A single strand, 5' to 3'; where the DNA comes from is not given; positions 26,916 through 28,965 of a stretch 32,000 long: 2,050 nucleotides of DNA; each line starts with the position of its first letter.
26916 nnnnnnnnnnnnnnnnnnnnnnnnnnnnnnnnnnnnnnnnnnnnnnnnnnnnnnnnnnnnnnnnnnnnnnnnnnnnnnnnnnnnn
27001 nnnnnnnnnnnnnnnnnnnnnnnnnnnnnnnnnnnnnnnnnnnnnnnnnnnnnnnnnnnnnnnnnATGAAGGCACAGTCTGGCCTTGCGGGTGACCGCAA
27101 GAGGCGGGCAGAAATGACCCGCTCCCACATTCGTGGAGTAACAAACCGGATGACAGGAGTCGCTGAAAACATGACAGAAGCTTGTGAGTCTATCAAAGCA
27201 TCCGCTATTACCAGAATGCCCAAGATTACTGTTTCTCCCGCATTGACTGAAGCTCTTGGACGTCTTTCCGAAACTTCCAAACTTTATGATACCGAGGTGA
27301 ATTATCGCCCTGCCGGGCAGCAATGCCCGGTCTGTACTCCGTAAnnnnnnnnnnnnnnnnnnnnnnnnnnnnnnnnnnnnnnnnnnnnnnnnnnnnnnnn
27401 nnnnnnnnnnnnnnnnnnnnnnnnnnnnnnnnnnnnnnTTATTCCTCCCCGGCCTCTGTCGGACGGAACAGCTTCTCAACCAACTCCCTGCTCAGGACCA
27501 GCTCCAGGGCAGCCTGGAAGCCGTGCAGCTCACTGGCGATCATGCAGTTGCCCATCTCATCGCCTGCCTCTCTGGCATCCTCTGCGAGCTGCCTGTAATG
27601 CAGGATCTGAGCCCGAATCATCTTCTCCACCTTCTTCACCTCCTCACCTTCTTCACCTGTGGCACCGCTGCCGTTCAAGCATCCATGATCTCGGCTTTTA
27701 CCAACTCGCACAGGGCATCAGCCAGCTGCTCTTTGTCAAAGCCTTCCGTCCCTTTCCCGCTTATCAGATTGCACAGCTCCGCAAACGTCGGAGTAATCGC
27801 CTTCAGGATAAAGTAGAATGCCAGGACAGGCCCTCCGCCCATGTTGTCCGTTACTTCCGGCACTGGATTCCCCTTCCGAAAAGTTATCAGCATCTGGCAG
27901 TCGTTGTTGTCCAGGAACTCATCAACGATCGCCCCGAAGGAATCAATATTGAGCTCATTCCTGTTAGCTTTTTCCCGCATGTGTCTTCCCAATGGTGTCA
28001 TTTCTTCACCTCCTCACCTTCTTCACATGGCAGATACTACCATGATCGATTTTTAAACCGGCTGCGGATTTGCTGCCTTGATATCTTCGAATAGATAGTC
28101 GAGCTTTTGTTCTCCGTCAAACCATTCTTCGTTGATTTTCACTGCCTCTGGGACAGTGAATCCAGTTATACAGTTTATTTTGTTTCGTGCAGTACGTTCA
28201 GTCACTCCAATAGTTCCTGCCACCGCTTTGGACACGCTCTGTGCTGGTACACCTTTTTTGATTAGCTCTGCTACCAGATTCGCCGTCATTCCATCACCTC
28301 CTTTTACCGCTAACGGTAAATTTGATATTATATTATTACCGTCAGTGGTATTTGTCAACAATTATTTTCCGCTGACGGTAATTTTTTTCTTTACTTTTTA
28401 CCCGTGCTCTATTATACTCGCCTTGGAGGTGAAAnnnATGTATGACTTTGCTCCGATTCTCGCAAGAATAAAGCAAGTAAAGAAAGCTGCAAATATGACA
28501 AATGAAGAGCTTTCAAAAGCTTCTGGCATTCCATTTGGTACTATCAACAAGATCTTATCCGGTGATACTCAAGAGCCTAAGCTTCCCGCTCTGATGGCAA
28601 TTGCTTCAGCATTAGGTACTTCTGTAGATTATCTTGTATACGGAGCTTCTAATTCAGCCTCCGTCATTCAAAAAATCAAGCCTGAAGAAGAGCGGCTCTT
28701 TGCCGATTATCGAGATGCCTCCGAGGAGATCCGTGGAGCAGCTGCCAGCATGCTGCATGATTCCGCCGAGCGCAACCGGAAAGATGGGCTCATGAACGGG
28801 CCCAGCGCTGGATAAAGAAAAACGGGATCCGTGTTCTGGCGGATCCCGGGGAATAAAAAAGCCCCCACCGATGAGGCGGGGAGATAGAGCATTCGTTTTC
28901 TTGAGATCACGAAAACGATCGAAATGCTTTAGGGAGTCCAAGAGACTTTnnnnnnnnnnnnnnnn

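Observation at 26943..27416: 474-bp cassette bounded by 28-bp inverted repeats, carrying a strong promoter, GNRA-capped hairpins and a terminator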

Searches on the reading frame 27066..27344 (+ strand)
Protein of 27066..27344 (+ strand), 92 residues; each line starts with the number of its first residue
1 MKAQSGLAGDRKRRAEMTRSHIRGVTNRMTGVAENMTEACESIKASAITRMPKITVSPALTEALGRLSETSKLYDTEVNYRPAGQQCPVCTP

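Call 13: search_protein_families(library=pfam, proteins=[window:27066-27344:+], max_evalue=0.1)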
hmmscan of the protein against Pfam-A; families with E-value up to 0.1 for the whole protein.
window:27066-27344:+ (92 aa): 0 families

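Call 14: search_protein_families(library=phrogs, proteins=[window:27066-27344:+], max_evalue=0.1)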
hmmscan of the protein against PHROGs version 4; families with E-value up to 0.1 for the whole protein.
window:27066-27344:+ (92 aa): 0 families

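Call 20: find_related_loci(query=window:27066-27344:+, collection=viral_contigs, flank=6000)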
Query window:27066-27344:+ (92 aa) in viral_contigs; peptide patterns used: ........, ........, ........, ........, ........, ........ (x = any residue, [..] = any of these).
31 stretches matched a pattern; 2 encode a relative of the query (tblastn E <= 1e-3); 2 distinct loci.
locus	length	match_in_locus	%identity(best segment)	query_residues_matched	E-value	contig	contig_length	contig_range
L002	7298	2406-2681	58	1-92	6e-29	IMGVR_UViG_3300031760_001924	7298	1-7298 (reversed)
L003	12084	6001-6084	58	60-92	2e-6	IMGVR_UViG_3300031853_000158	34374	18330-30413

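Call 25: find_homologous_proteins(query=window:27066-27344:+, max_evalue=0.01)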
Query window:27066-27344:+ (92 aa): 13 proteins with E <= 0.01 among 14 candidates.
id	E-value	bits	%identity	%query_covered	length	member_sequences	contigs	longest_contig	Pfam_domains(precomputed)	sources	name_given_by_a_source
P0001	6.0e-53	194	100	100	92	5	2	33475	-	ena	-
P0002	1.7e-38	148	77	100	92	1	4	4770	-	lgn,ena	-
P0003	1.5e-31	126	71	100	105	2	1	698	-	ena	-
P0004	2.8e-25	106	61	100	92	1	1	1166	-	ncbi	-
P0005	3.4e-24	103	61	100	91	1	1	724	-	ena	-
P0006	6.6e-23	98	58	100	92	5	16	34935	-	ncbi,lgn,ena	-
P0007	2.2e-20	90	58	100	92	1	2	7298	-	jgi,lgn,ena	-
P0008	8.0e-17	79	53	100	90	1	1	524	-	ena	-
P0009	1.2e-15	75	58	92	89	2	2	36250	-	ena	-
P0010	1.5e-12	65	61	62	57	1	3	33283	-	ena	-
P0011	1.3e-10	59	45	100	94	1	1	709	-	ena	-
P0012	6.1e-6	44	43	92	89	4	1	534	-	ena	-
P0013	9.3e-6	44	42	93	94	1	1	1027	-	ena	-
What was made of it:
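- The frame is open in the window, and gene callers predicted it in 13 protein clusters (call 25).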

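Call 27: find_encoding_contigs(protein=P0006, flank=6000, max_places=6)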
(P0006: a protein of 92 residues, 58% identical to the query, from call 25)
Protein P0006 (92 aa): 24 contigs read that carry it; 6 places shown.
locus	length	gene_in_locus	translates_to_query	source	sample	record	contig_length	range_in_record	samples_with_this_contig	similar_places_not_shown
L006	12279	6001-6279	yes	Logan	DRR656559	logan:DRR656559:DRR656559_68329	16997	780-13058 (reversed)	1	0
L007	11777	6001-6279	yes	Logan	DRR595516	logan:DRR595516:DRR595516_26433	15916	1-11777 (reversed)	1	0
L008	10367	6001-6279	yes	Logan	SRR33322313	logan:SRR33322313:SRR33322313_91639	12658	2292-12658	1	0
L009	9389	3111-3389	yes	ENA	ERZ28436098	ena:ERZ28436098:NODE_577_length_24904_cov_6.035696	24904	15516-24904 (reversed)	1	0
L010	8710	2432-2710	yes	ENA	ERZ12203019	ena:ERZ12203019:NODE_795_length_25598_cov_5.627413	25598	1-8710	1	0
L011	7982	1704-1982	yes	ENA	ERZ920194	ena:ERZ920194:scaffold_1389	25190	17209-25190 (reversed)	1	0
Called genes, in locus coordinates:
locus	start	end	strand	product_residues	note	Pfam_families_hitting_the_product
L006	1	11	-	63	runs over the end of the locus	-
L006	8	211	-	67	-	-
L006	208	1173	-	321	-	PF11300:DUF3102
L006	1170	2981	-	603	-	PF14284:PcfJ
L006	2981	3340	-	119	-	-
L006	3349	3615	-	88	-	-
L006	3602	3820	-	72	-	-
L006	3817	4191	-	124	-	-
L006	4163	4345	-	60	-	-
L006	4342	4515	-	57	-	-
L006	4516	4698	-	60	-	-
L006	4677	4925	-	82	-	-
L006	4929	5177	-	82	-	-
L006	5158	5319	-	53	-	-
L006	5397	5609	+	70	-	-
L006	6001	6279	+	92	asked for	-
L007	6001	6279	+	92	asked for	-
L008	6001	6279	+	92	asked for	-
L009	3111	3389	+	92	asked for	-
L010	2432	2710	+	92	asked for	-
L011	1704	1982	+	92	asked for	-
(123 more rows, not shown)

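Call 28: find_encoding_contigs(protein=P0009, flank=6000, max_places=3)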
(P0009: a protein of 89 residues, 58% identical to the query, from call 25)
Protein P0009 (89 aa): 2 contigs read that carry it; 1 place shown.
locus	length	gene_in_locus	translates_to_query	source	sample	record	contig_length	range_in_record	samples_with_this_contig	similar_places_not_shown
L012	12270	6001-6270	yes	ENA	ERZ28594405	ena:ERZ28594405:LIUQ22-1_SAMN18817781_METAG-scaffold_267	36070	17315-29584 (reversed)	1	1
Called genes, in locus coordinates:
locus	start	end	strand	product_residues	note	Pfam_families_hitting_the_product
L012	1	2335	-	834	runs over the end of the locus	PF00176:SNF2-rel_dom (faint), PF01555:N6_N4_Mtase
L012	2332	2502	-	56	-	-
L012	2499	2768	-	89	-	-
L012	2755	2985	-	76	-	-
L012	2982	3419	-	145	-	-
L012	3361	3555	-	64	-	-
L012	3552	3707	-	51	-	-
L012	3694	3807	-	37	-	-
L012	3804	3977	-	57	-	-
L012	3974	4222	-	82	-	-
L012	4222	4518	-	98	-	-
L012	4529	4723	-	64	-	-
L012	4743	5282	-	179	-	-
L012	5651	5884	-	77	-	-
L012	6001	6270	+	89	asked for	-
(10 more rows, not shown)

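Call 29: find_encoding_contigs(protein=P0010, flank=6000, max_places=3)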
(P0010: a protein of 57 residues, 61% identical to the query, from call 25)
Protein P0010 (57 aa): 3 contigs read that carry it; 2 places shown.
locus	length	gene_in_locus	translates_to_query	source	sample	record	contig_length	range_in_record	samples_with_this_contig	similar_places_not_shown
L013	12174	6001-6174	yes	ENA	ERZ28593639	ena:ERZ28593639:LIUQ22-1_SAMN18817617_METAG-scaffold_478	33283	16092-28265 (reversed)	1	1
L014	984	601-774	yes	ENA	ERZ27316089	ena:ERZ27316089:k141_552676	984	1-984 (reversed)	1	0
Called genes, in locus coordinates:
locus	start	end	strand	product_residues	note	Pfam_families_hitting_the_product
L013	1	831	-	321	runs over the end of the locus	PF11300:DUF3102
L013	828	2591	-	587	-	PF14284:PcfJ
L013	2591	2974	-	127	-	-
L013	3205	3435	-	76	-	-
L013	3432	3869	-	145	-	-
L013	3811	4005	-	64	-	-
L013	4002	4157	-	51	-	-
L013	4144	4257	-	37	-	-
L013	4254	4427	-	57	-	-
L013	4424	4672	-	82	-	-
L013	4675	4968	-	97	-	-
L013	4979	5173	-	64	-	-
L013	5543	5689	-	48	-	-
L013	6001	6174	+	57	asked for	-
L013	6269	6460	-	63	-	-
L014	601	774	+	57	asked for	-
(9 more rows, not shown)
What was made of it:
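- Integrase types differ among arm-bearing loci (calls 27-29).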

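Call 31: find_encoding_contigs(protein=P0002, flank=3000, max_places=3)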
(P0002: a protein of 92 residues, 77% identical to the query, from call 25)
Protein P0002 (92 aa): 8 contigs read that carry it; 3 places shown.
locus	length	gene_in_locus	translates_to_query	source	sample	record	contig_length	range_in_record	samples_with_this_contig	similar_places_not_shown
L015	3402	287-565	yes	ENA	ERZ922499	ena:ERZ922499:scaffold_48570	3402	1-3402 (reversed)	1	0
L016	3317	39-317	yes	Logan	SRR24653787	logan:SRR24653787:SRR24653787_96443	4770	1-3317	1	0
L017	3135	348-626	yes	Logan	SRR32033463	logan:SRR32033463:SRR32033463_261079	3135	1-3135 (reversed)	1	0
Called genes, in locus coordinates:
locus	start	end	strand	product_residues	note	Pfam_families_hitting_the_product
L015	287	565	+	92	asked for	-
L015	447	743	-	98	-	-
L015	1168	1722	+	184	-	PF19062:DUF5758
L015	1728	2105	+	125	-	-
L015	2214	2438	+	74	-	-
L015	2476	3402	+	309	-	?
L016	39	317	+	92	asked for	-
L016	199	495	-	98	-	-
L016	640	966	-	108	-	-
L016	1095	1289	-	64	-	PF12844:HTH_19, PF13560:HTH_31 (weak), PF01381:HTH_3, PF13443:HTH_26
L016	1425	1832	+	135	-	PF01381:HTH_3 (weak), PF12844:HTH_19 (weak)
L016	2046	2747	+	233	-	PF01936:NYN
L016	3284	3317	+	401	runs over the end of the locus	PF22022:Phage_int_M (weak), PF00589:Phage_integrase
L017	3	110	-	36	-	?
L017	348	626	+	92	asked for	-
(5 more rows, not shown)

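Call 32: find_encoding_contigs(protein=P0004, flank=3000, max_places=2)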
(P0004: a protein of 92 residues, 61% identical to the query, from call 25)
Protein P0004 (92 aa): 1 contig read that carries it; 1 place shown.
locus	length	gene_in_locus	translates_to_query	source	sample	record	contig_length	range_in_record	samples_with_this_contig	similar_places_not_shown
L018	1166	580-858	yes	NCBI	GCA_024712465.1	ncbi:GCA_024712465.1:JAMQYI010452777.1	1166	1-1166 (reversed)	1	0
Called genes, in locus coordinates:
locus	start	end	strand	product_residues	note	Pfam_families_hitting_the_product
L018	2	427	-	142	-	?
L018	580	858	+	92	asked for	-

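Call 33: find_encoding_contigs(protein=P0011, flank=3000, max_places=2)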
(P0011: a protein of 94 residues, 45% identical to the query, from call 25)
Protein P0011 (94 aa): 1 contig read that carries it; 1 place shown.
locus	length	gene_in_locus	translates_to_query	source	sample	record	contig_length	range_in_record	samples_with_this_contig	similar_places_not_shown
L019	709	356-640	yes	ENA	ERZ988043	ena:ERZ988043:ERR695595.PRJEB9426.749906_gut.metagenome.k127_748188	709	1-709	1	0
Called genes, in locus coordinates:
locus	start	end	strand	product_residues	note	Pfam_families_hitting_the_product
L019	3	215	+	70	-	?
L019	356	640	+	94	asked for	-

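Call 34: find_encoding_contigs(protein=P0012, flank=3000, max_places=2)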
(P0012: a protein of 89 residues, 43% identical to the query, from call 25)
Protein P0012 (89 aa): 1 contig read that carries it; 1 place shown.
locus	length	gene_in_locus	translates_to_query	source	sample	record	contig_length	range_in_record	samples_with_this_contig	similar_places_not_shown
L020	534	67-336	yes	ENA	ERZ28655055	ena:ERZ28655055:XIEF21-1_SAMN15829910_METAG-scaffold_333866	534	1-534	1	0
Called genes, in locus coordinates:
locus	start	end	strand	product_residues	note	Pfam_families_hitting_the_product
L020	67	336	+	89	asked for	-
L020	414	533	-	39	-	?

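Call 35: find_encoding_contigs(protein=P0013, flank=3000, max_places=2)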
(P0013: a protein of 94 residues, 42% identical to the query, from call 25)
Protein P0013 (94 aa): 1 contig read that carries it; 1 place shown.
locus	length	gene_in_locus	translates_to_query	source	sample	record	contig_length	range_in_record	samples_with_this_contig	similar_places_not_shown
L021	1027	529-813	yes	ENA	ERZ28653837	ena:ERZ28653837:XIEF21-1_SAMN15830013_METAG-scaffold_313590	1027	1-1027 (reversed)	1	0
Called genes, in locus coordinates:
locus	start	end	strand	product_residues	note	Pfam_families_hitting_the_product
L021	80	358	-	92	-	-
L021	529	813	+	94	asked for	-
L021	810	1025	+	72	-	?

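Call 36: find_encoding_contigs(protein=P0003, flank=3000, max_places=2)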
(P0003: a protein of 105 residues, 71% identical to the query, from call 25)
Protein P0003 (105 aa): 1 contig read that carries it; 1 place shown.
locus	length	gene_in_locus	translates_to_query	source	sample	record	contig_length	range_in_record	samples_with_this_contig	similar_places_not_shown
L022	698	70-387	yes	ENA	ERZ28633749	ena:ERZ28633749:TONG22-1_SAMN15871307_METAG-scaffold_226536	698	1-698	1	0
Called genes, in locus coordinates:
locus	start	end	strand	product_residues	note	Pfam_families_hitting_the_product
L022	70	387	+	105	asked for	-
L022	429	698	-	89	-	?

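Call 37: find_encoding_contigs(protein=P0005, flank=3000, max_places=2)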
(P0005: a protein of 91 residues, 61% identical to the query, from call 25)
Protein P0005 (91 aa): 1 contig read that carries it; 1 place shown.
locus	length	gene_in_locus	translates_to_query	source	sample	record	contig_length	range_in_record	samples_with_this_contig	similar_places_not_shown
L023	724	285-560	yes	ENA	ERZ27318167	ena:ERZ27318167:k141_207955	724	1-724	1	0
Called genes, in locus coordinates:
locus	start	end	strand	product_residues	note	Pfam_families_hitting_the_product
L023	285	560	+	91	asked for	-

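Call 38: find_encoding_contigs(protein=P0008, flank=3000, max_places=2)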
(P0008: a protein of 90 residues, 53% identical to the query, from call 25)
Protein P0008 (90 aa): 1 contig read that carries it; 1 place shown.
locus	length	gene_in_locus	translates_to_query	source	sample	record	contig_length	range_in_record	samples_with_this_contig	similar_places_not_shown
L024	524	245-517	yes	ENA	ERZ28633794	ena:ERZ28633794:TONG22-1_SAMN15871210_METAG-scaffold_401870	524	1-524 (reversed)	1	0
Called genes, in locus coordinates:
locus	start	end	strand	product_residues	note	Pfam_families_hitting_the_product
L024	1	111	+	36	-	?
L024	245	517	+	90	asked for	-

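Call 64: search_protein_families(library=pfam, proteins=[L002:792-1634:-], max_evalue=0.001)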
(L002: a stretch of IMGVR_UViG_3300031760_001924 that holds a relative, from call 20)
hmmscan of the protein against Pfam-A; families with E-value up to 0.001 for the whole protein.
L002:792-1634:- (281 aa): 0 families

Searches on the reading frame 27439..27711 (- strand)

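Call 13: search_protein_families(library=pfam, proteins=[window:27439-27711:-], max_evalue=0.1)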
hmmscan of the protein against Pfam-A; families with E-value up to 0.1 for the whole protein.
window:27439-27711:- (90 aa): 0 families

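Call 14: search_protein_families(library=phrogs, proteins=[window:27439-27711:-], max_evalue=0.1)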
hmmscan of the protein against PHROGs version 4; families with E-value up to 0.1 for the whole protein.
window:27439-27711:- (90 aa): 2 families
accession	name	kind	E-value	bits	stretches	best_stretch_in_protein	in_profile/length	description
phrog_4086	-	unknown function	0.072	13.5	1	30-75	158-203/243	-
phrog_27935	-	unknown function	0.093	14.1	0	24-51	3-29/62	-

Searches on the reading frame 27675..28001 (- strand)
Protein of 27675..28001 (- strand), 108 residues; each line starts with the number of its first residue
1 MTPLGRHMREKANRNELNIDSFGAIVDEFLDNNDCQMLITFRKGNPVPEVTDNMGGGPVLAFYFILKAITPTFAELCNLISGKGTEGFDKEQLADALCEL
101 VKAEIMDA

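Call 13: search_protein_families(library=pfam, proteins=[window:27675-28001:-], max_evalue=0.1)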
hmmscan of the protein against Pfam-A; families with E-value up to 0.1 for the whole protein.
window:27675-28001:- (108 aa): 0 families

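Call 14: search_protein_families(library=phrogs, proteins=[window:27675-28001:-], max_evalue=0.1)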
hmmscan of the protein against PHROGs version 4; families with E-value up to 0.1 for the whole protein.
window:27675-28001:- (108 aa): 1 family
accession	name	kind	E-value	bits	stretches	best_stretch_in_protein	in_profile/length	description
phrog_12267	-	unknown function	0.054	14.9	1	62-100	15-51/71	-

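Call 71: find_related_loci(query=window:27675-28001:-, collection=viral_contigs, flank=3000)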
Query window:27675-28001:- (108 aa) in viral_contigs; peptide patterns used: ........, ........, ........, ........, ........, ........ (x = any residue, [..] = any of these).
9 stretches matched a pattern; 1 encode a relative of the query (tblastn E <= 1e-3); 1 distinct loci.
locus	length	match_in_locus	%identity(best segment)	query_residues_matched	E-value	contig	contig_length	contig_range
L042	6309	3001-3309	44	2-107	1e-24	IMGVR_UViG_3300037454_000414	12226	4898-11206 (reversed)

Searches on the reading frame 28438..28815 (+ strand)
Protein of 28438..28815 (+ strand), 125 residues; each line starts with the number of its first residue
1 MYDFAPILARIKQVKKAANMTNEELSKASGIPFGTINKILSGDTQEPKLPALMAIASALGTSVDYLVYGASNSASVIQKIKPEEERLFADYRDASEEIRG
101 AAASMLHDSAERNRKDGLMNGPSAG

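Call 13: search_protein_families(library=pfam, proteins=[window:28438-28815:+], max_evalue=0.1)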
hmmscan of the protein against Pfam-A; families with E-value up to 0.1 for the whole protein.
window:28438-28815:+ (125 aa): 9 families
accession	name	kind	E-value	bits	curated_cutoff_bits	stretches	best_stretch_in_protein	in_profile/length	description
PF01381.28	HTH_3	-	3e-12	46.8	23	1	11-66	1-55/55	Helix-turn-helix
PF13443.12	HTH_26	-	1.1e-07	32.4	22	1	10-63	1-54/63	Cro/C1-type HTH DNA-binding domain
PF13560.12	HTH_31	-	2.6e-05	24.9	27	1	9-64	4-59/64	Helix-turn-helix domain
PF12844.13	HTH_19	-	0.00073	19.8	30.2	1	10-69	3-61/64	Helix-turn-helix domain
PF13412.12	HTH_24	-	0.02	14.9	21.9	1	13-40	11-38/48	Winged helix-turn-helix DNA-binding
PF07022.19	Phage_CI_repr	-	0.021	15.6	22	1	9-70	1-61/65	Bacteriophage CI repressor helix-turn-helix domain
PF20317.4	HTH_60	-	0.031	15.1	24.1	1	8-48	7-47/140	Helix-turn-helix domain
PF25068.1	ARM_TT21_4th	-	0.036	14.8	30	1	2-108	36-138/153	Tetratricopeptide repeat protein 21 forth ARM domain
PF13744.12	HTH_37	-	0.064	13.5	27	0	8-64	20-76/80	Helix-turn-helix domain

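Call 14: search_protein_families(library=phrogs, proteins=[window:28438-28815:+], max_evalue=0.1)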
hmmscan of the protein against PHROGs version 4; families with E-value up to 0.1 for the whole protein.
window:28438-28815:+ (125 aa): 32 families (the best 25 are shown)
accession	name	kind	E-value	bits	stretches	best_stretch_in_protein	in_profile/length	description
phrog_8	-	transcription regulation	8.5e-12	46.2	1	10-79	165-228/346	transcriptional regulator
phrog_4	-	transcription regulation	2.1e-11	44.5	1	8-77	138-202/400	transcriptional repressor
phrog_3557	-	transcription regulation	6e-11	43.7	1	10-73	17-78/142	transcriptional regulator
phrog_3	-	transcription regulation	1.2e-10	42.8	1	9-90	91-168/430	transcriptional repressor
phrog_5823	-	transcription regulation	8.1e-09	36.1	1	9-74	9-74/404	transcriptional regulator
phrog_3037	-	transcription regulation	4.4e-08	34.2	1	23-86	32-92/189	transcriptional repressor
phrog_4583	-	transcription regulation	1.8e-07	32.1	1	11-71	15-74/81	transcriptional repressor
phrog_9425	-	transcription regulation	2.2e-07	31.5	1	12-61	13-62/72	transcriptional repressor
phrog_2967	-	transcription regulation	1.3e-06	29.1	1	4-79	8-82/225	transcriptional regulator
phrog_1373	-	transcription regulation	1.4e-06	29.4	1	7-90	64-151/166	transcriptional regulator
phrog_4268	-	transcription regulation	2.8e-06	28.5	1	3-63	32-89/96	transcriptional repressor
phrog_32768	-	unknown function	2.7e-05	24.1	1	8-65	11-68/446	-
phrog_2439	-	transcription regulation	4.4e-05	23.5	1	10-72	11-72/367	transcriptional regulator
phrog_7306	-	unknown function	5.5e-05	24.1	1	10-70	14-72/188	-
phrog_2328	-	transcription regulation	6.2e-05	23.8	1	8-74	17-82/128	transcriptional repressor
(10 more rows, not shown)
